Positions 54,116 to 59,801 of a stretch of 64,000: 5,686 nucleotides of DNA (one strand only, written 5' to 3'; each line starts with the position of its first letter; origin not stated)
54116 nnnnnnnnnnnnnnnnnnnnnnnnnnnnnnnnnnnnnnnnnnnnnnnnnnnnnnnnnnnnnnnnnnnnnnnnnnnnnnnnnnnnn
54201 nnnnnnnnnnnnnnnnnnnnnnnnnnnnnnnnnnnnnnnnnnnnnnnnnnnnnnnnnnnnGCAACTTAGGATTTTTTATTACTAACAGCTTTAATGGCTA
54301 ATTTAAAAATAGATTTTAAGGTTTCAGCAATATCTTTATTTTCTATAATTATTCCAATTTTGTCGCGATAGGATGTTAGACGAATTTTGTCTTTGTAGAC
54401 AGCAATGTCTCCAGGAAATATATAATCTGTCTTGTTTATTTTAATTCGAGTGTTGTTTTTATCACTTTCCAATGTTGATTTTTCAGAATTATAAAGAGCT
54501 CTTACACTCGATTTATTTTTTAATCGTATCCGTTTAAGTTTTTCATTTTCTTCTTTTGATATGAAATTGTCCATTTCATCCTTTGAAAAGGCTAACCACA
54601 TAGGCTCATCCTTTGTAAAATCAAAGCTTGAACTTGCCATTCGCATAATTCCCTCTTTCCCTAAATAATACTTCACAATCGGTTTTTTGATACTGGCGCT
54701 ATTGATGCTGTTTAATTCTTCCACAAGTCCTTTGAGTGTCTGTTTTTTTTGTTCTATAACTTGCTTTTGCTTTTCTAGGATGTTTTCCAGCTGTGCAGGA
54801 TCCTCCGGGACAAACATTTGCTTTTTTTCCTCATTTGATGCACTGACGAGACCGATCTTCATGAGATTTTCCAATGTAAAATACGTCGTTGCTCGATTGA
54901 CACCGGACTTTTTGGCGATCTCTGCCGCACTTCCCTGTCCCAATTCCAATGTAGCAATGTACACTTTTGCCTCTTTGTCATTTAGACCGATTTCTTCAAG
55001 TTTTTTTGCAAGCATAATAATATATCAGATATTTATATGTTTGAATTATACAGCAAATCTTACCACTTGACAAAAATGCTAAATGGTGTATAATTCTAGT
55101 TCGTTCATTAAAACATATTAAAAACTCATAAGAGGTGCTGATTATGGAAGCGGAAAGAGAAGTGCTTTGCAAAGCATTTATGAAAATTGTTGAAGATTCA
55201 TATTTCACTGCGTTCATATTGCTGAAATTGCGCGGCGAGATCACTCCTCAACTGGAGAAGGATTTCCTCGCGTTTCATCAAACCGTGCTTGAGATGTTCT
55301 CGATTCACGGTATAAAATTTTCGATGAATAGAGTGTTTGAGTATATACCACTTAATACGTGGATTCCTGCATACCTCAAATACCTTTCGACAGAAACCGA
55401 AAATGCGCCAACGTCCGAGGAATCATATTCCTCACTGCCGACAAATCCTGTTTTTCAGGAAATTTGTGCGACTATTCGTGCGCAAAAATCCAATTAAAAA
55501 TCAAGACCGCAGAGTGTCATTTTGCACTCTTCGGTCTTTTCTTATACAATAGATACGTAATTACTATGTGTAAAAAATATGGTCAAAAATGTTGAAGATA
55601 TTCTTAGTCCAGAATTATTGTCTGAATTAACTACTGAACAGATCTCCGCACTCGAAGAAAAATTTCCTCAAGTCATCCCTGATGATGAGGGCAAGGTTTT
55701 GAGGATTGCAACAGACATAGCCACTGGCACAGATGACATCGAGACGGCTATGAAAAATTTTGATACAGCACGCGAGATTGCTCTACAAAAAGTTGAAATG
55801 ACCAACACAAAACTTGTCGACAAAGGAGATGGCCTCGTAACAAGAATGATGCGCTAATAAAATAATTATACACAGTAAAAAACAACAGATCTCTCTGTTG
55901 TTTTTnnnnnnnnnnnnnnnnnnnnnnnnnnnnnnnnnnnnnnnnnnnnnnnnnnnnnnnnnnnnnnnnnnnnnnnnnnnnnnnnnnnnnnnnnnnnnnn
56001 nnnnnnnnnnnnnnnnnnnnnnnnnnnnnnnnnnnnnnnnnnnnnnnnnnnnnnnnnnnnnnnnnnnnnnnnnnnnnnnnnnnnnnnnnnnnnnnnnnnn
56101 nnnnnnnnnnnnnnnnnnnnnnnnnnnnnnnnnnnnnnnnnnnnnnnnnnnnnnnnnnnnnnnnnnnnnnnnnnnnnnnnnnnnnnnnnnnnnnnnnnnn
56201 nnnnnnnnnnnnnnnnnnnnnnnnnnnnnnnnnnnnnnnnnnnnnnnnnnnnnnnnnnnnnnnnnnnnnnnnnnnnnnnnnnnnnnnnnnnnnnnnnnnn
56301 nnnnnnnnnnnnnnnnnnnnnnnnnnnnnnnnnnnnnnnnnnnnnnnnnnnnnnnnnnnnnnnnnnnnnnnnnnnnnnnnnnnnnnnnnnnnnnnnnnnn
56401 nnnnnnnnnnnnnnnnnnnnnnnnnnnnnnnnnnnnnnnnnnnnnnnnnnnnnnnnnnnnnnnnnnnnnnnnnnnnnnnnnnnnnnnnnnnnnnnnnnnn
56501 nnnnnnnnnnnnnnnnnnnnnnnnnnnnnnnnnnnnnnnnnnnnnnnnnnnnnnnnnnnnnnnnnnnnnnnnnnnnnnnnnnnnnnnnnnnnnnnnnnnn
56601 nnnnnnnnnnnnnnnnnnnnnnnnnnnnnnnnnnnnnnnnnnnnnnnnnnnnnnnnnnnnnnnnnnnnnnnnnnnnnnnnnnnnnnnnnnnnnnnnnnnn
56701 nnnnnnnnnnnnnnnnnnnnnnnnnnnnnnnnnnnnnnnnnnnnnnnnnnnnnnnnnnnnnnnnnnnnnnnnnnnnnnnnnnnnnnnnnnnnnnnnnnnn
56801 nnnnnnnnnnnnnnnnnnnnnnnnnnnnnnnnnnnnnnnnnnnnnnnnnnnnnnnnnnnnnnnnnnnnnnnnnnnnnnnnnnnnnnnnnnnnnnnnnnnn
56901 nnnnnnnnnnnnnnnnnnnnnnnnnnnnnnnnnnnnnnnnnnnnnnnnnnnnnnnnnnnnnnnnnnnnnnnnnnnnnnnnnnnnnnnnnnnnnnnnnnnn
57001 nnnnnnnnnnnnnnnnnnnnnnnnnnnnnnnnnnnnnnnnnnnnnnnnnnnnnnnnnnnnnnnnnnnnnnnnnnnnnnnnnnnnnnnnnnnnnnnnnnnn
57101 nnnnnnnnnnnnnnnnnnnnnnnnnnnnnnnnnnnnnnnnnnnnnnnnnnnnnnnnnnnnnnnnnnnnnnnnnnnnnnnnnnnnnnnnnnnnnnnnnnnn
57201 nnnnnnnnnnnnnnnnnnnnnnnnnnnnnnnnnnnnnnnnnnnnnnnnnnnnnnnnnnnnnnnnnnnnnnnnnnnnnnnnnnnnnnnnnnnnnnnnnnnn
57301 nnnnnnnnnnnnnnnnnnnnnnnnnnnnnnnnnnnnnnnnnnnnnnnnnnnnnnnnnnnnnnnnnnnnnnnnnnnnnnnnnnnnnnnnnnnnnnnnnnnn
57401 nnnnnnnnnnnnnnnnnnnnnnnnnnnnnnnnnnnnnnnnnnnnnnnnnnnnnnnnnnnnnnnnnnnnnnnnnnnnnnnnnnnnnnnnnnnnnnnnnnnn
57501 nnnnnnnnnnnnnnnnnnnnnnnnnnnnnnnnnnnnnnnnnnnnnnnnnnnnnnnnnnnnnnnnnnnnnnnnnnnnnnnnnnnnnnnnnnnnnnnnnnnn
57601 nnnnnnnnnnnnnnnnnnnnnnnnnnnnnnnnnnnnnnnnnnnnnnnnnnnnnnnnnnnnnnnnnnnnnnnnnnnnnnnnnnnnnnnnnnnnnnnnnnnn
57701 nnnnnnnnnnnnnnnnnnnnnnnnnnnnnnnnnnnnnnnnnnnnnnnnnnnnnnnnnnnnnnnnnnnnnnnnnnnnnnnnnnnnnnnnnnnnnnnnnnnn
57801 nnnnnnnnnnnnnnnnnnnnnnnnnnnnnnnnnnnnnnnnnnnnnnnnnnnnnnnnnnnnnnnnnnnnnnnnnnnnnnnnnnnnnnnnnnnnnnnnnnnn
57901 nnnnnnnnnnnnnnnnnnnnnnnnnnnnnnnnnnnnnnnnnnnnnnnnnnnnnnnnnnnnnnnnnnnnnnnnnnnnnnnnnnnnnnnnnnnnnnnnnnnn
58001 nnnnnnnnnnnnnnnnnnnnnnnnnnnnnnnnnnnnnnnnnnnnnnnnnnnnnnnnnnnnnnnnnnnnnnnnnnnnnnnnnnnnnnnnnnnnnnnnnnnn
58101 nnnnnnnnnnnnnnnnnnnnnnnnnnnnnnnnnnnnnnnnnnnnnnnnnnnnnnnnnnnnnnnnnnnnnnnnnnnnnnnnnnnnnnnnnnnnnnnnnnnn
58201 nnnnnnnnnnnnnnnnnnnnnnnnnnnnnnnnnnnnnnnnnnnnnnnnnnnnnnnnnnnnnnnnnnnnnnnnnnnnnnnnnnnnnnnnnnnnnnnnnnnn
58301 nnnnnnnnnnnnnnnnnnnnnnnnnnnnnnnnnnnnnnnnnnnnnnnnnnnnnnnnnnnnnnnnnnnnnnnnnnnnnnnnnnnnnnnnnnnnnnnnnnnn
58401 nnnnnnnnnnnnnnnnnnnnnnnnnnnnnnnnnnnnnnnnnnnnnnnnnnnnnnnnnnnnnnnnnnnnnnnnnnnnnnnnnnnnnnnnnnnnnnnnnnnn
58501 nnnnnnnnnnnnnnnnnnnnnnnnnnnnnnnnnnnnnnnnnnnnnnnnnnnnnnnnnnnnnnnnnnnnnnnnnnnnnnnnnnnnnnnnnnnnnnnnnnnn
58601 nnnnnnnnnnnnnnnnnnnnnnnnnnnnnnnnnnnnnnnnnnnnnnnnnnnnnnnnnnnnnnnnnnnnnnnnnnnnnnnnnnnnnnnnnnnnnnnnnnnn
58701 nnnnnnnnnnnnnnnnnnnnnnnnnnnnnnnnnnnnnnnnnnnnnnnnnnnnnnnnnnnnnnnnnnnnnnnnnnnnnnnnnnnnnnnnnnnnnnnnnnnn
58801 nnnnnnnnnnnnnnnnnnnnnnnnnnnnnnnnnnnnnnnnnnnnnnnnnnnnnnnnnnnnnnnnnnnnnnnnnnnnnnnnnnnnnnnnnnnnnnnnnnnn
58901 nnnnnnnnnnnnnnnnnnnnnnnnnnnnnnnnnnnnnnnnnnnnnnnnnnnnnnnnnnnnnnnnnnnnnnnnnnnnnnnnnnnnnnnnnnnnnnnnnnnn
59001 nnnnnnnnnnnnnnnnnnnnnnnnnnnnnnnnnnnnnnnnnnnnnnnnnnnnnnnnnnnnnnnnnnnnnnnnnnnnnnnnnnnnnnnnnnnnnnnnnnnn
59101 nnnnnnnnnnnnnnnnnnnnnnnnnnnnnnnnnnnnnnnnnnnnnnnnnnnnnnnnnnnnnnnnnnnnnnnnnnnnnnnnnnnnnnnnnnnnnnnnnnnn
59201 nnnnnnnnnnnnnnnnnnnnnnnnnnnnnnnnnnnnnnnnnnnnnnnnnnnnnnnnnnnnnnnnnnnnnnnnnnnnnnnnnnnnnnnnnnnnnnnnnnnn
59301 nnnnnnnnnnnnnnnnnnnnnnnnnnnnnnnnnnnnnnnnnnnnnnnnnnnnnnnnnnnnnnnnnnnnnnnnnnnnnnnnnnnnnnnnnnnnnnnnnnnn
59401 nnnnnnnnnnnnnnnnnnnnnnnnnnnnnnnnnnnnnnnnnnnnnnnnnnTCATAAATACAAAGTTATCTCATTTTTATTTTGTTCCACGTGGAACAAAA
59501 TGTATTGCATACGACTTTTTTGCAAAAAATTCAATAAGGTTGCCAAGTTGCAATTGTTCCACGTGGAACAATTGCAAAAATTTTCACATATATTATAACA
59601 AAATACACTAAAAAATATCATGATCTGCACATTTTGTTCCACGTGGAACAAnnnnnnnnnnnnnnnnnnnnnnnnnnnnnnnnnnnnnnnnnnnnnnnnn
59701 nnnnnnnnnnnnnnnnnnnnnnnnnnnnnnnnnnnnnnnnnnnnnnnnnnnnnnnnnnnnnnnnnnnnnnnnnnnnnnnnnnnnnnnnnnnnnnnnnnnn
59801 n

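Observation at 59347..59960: Seven tightly clustered parS-like perfect palindromes in a 1.1-kb ORF-free AT-rich region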

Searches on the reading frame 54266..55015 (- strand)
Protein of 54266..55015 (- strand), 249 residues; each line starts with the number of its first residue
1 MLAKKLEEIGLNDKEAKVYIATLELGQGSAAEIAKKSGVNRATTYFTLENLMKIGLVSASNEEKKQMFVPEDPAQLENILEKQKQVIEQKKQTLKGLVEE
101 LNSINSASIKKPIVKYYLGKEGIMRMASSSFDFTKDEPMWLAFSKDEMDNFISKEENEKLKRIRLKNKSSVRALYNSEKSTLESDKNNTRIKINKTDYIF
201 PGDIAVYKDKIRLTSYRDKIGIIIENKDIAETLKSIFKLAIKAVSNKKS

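Call 7: search_protein_families(library=pfam, proteins=[window:54266-55015:-], max_evalue=0.01)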
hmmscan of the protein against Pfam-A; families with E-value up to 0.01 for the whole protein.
window:54266-55015:- (249 aa): 3 families
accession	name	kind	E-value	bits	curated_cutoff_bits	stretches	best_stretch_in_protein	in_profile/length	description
PF01978.25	TrmB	-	3.9e-15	55.9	25.6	1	6-73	1-67/68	Sugar-specific transcriptional regulator TrmB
PF09339.16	HTH_IclR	-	0.0014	18.8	22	1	28-58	18-49/52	IclR helix-turn-helix domain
PF24033.1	DUF7342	-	0.0076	16.7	31.6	0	29-100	19-88/150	Family of unknown function (DUF7342)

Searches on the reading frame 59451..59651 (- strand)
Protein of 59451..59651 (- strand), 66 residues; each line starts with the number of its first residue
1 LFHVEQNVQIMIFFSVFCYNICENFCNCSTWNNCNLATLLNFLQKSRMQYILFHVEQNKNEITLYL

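Call 7: search_protein_families(library=pfam, proteins=[window:59451-59651:-], max_evalue=0.01)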
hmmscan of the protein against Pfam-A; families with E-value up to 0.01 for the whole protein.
window:59451-59651:- (66 aa): 0 families
